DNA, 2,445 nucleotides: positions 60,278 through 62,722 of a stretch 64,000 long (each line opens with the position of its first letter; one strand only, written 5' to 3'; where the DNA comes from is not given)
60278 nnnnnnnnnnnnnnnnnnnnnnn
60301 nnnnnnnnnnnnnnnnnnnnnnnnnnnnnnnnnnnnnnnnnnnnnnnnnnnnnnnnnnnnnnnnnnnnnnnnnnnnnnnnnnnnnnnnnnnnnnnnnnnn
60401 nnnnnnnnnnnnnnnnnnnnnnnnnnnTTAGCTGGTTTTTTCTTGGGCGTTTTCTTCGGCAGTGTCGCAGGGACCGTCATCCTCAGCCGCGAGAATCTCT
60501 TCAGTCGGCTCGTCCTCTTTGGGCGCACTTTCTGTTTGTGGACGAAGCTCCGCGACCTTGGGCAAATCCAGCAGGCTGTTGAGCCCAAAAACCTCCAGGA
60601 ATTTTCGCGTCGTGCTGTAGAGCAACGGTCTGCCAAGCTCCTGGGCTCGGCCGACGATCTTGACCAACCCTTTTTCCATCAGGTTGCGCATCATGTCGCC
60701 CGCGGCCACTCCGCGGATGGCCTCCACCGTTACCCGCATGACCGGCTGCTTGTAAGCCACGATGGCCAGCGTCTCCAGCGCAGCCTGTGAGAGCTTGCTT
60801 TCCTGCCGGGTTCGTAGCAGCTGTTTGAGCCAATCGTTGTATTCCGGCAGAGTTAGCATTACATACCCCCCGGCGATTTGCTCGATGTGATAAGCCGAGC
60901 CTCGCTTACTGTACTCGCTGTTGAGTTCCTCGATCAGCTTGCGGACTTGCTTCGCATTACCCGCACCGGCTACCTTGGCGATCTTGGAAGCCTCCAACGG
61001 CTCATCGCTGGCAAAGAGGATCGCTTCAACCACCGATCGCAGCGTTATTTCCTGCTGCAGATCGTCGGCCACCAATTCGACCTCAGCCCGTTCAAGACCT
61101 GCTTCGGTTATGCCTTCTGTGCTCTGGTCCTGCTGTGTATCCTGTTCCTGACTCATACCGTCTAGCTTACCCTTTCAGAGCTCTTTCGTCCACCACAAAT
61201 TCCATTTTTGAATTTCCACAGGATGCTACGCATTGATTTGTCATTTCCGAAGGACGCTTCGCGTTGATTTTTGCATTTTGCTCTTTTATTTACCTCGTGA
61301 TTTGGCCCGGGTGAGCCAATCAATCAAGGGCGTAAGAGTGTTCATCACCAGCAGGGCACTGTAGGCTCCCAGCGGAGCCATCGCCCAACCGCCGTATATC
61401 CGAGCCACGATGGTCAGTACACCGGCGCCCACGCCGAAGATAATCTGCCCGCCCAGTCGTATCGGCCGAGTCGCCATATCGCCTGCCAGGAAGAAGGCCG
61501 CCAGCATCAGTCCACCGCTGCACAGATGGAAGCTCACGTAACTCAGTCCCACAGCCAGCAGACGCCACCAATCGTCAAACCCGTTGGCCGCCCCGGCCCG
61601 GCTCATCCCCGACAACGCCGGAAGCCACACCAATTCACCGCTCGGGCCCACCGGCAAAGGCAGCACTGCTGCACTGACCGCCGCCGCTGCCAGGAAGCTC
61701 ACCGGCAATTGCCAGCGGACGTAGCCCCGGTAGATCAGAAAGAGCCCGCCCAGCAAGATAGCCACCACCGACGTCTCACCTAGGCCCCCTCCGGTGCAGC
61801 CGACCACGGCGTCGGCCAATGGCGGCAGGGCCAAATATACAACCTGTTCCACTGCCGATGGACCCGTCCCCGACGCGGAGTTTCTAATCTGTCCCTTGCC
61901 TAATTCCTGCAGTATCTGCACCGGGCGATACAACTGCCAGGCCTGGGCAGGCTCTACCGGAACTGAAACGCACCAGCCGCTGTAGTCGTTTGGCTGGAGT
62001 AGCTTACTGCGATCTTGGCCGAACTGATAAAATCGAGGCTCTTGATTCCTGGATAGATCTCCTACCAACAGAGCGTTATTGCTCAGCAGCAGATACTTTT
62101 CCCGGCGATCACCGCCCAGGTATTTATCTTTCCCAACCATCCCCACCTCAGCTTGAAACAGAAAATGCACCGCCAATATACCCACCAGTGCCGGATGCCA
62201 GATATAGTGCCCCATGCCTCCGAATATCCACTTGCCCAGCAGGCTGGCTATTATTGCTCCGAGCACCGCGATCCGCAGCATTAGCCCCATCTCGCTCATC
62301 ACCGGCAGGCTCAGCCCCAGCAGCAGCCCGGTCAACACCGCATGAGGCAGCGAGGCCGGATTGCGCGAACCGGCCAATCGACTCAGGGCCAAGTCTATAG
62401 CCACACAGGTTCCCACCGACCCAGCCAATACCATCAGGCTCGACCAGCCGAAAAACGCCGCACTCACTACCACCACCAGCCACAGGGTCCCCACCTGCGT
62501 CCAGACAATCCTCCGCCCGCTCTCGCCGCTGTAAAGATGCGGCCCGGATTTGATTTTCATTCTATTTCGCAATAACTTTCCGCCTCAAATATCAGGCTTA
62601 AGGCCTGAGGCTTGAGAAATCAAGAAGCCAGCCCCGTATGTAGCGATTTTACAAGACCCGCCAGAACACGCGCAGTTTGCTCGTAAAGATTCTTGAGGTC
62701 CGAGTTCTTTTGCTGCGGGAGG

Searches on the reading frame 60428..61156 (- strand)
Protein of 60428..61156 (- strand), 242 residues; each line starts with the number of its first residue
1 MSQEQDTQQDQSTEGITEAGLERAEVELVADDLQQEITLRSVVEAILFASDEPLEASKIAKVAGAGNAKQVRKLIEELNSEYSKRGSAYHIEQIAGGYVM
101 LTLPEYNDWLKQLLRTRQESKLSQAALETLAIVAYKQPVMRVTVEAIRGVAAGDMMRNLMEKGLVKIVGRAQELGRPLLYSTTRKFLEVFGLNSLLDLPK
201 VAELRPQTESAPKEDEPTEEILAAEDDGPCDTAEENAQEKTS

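Call 7: search_protein_families(library=pfam, proteins=[window:60428-61156:-], max_evalue=0.1)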
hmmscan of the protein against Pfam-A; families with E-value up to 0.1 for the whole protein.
window:60428-61156:- (242 aa): 1 family
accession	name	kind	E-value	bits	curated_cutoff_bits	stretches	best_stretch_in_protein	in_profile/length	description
PF04079.22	SMC_ScpB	-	3.8e-56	189.5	27.4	1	42-200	2-159/160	Segregation and condensation complex subunit ScpB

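Call 22: find_related_loci(query=window:60428-61156:-, collection=genome_contigs, flank=10000)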
Query window:60428-61156:- (242 aa) in genome_contigs; peptide patterns used: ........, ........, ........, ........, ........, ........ (x = any residue, [..] = any of these).
217 stretches matched a pattern; 47 encode a relative of the query (tblastn E <= 1e-3); 47 distinct loci.
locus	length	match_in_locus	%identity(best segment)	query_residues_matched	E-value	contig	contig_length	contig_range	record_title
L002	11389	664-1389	91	1-242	5e-145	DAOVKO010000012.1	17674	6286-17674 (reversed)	MAG TPA_asm: Actinomycetes bacterium isolate CSMAG_1421 CSMAG_1421_k141_406247_length_17674_cov_32.2796, whole genome sh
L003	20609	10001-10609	58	4-205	4e-73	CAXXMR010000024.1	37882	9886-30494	MAG: Sedimentisphaerales bacterium isolate 9f8913db-8c50-4d63-8851-15559f03b31b genome assembly, contig: contig_24, whol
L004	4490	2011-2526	65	35-206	9e-73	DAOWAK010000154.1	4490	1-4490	MAG TPA_asm: Sedimentisphaerales bacterium isolate CSMAG_1833 CSMAG_1833_k141_4612749_length_4490_cov_6.0000, whole geno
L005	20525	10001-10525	60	32-206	6e-72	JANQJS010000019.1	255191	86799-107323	MAG: Sedimentisphaerales bacterium isolate PL25a_bin.123 k99_4494957, whole genome shotgun sequence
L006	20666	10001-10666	53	24-240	6e-71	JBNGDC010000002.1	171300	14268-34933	MAG: Phycisphaerae bacterium isolate E05-017 bin55.fa-2, whole genome shotgun sequence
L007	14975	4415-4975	58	34-213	3e-70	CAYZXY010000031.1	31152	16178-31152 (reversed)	MAG TPA_asm: uncultured Pirellulales bacterium isolate SRP141376_co3_268 genome assembly, contig: NODE_3763_length_31152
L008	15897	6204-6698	66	41-205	3e-70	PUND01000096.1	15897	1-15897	MAG: Phycisphaerae bacterium isolate B1Sed10_206R1 B1-Sed10-C4274, whole genome shotgun sequence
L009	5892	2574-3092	64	36-207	6e-70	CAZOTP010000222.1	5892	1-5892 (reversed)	MAG TPA_asm: uncultured Pirellulales bacterium isolate SRP167436_co1_94 genome assembly, contig: NODE_22687_length_5892_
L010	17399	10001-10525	61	34-207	9e-70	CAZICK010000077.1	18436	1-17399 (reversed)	MAG TPA_asm: uncultured Pirellulales bacterium isolate binchicken_co234_319 genome assembly, contig: NODE_1643_length_18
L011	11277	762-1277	61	34-205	1e-69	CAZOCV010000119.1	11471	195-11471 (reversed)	MAG TPA_asm: uncultured Pirellulales bacterium isolate SRP294416_co1_148 genome assembly, contig: NODE_12356_length_1147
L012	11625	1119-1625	64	36-205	6e-68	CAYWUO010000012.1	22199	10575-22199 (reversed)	MAG TPA_asm: uncultured Pirellulales bacterium isolate binchicken_co116_404 genome assembly, contig: NODE_2194_length_22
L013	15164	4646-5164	63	26-204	1e-67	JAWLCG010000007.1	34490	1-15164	MAG: Phycisphaerae bacterium isolate 15dZY3.bin.36 NODE_1639_length_34490_cov_4.112966, whole genome shotgun sequence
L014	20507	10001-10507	62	36-205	6e-67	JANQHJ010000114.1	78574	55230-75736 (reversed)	MAG: Sedimentisphaerales bacterium isolate PL23b_bin.92 k99_2329053, whole genome shotgun sequence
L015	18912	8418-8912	64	41-204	4e-67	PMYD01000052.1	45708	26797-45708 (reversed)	MAG: Phycisphaerales bacterium isolate fen_1343 73.20110800_E2D.35_contig_957, whole genome shotgun sequence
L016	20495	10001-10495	64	41-204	8e-65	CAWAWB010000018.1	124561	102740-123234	MAG: uncultured Phycisphaerales bacterium isolate MFD04492.bin.2.132 genome assembly, contig: contig_42325, whole genome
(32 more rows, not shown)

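Call 28: find_encoding_contigs(protein=window:60428-61156:-, flank=10000, max_places=10)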
Protein window:60428-61156:- (242 aa): no gene with exactly this product is on record in the collection.

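Call 40: find_related_loci(query=window:60428-61156:-, collection=metagenome_contigs, flank=10000)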
Query window:60428-61156:- (242 aa) in metagenome_contigs; peptide patterns used: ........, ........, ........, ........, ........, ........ (x = any residue, [..] = any of these).
381 stretches matched a pattern; 49 encode a relative of the query (tblastn E <= 1e-3); 49 distinct loci.
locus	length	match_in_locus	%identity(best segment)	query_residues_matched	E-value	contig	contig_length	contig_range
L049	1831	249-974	93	1-242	8e-160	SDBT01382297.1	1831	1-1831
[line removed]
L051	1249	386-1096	87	1-237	5e-151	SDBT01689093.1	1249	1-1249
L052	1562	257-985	86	1-242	6e-148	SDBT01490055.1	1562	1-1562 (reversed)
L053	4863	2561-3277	85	1-238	3e-133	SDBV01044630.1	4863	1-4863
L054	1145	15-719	82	24-242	1e-134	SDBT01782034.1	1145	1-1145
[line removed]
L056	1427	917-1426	89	1-170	4e-106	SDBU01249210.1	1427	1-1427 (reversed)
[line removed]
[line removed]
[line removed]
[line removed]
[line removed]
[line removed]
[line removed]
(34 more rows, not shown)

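Call 62: find_homologous_proteins(query=window:60428-61156:-, max_evalue=1e-60)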
Query window:60428-61156:- (242 aa): 1926 proteins with E <= 1e-60 among 8000 candidates; the best 120 are listed.
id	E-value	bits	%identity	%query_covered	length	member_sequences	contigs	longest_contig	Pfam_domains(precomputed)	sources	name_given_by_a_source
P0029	5.3e-140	482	95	100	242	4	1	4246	PF04079.23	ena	-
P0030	1.1e-133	462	91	100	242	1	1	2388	PF04079.23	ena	-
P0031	2.3e-133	461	92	100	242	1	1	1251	PF04079.23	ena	-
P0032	4.6e-131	453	91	100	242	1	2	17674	PF04079.23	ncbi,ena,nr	ncbi:MAG: SMC-Scp complex subunit ScpB [Phycisphaerae bacterium]|nr:SMC-Scp complex subunit ScpB [Ph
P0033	1.4e-129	448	89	99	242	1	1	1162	PF04079.23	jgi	-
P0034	2.3e-125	435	86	100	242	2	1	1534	PF04079.23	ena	-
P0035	5.2e-125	433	87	98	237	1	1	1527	PF04079.23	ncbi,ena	-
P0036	7.3e-125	433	87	99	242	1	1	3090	PF04079.23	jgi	-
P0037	5.1e-124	430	81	98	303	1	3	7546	PF04079.23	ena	-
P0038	5.3e-123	427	79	100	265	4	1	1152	PF04079.23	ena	-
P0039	1.4e-121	422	84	100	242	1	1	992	PF04079.23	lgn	-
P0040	2.1e-120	418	85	99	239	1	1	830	PF04079.23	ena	-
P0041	7.8e-120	417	84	100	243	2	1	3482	PF04079.23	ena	-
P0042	2.7e-119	415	82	100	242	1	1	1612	PF04079.23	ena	-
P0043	6.9e-118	410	81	100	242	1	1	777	PF04079.23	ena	-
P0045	2.3e-112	392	81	100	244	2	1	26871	PF04079.23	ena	-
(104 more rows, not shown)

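Call 65: find_encoding_contigs(protein=P0029, flank=10000, max_places=4)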
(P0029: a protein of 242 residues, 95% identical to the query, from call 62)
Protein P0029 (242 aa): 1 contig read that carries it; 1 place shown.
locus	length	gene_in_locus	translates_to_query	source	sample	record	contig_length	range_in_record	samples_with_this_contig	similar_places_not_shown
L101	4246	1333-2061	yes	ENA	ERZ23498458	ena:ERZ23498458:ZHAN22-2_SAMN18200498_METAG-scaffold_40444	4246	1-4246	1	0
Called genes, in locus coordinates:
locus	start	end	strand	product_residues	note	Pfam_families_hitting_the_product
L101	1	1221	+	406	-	?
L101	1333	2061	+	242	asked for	PF04079:SMC_ScpB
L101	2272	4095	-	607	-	PF00149:Metallophos, PF06452:CBM9_1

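Call 66: find_encoding_contigs(protein=P0045, flank=10000, max_places=3)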
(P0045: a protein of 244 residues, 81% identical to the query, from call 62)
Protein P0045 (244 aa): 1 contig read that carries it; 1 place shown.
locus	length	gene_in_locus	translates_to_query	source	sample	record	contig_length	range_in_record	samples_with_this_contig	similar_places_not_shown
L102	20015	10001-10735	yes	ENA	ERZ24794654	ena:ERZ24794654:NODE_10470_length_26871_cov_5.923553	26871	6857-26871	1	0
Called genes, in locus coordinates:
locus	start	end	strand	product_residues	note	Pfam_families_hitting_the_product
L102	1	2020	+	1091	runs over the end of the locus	PF12679:ABC2_membrane_2, PF01061:ABC2_membrane (weak), PF12730:ABC2_membrane_4 (weak), PF12698:ABC2_membrane_3, PF13346:ABC2_membrane_5, PF09822:ABC_transp_aux, PF23355:IFT52_GIFT (faint)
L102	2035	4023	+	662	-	PF02366:PMT, PF13231:PMT_2, PF13428:TPR_14 (faint)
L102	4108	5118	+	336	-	PF01380:SIS, PF00571:CBS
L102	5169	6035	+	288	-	PF00701:DHDPS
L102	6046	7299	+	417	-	PF00155:Aminotran_1_2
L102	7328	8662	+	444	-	PF13375:RnfC_N, PF01512:Complex1_51K, PF12838:Fer4_7 (faint), PF13183:Fer4_8 (weak), PF13187:Fer4_9 (weak), PF13237:Fer4_10 (weak), PF13534:Fer4_17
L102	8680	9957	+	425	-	PF03116:NQR2_RnfD_RnfE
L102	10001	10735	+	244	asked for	PF04079:SMC_ScpB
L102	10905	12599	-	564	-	PF25231:DUF7847 (faint)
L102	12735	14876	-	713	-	-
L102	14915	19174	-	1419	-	PF05359:DUF748, PF13116:YhdP (weak)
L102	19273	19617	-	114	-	-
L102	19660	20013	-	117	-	?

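Call 69: find_encoding_contigs(protein=P0030, flank=10000, max_places=3)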
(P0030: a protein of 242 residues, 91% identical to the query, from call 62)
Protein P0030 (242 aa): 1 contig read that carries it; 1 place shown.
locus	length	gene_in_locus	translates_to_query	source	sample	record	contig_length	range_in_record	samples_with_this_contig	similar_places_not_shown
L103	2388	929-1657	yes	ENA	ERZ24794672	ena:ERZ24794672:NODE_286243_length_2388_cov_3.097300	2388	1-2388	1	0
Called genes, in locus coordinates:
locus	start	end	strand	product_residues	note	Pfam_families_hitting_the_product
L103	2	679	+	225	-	?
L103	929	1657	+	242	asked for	PF04079:SMC_ScpB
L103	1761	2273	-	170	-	-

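Call 70: find_encoding_contigs(protein=P0041, flank=10000, max_places=3)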
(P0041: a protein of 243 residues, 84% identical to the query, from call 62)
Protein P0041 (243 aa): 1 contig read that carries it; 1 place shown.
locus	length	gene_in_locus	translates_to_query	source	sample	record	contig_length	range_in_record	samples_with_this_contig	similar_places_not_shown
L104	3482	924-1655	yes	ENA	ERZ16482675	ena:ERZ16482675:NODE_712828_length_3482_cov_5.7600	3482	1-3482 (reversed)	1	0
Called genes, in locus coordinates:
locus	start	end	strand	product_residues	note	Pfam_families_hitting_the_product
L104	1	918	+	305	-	?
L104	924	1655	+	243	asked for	PF04079:SMC_ScpB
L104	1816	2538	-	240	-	PF13375:RnfC_N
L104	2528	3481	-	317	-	?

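Call 71: find_encoding_contigs(protein=P0036, flank=10000, max_places=3)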
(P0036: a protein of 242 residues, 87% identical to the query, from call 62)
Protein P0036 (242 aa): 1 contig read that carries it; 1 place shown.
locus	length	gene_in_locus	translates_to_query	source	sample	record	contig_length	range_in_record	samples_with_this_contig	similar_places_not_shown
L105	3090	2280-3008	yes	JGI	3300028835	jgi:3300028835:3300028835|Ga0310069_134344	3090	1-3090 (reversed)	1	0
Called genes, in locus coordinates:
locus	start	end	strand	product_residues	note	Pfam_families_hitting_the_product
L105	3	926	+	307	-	?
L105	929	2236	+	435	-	PF03116:NQR2_RnfD_RnfE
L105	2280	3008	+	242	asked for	PF04079:SMC_ScpB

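Call 79: search_protein_families(library=padloc, proteins=[L049:1105-1554:-, L103:1761-2273:-], max_evalue=0.01)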
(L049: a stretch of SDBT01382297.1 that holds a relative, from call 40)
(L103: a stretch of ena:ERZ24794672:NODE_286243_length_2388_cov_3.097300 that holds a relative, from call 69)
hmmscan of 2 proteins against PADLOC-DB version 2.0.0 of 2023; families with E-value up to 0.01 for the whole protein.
L049:1105-1554:- (149 aa): 0 families

L103:1761-2273:- (170 aa): 0 families

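Call 80: search_protein_families(library=phrogs, proteins=[L049:1105-1554:-, L103:1761-2273:-], max_evalue=0.01)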
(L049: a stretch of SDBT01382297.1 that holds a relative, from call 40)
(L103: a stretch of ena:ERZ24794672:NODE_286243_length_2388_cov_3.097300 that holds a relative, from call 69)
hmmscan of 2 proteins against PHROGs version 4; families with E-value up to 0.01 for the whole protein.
L049:1105-1554:- (149 aa): 0 families

L103:1761-2273:- (170 aa): 0 families

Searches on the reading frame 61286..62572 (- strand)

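Call 7: search_protein_families(library=pfam, proteins=[window:61286-62572:-], max_evalue=0.1)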
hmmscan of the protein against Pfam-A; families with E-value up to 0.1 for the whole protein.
window:61286-62572:- (428 aa): 1 family
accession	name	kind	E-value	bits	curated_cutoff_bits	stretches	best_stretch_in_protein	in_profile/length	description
PF03116.20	NQR2_RnfD_RnfE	-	5.5e-61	207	27.7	1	7-425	2-294/296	NQR2, RnfD, RnfE family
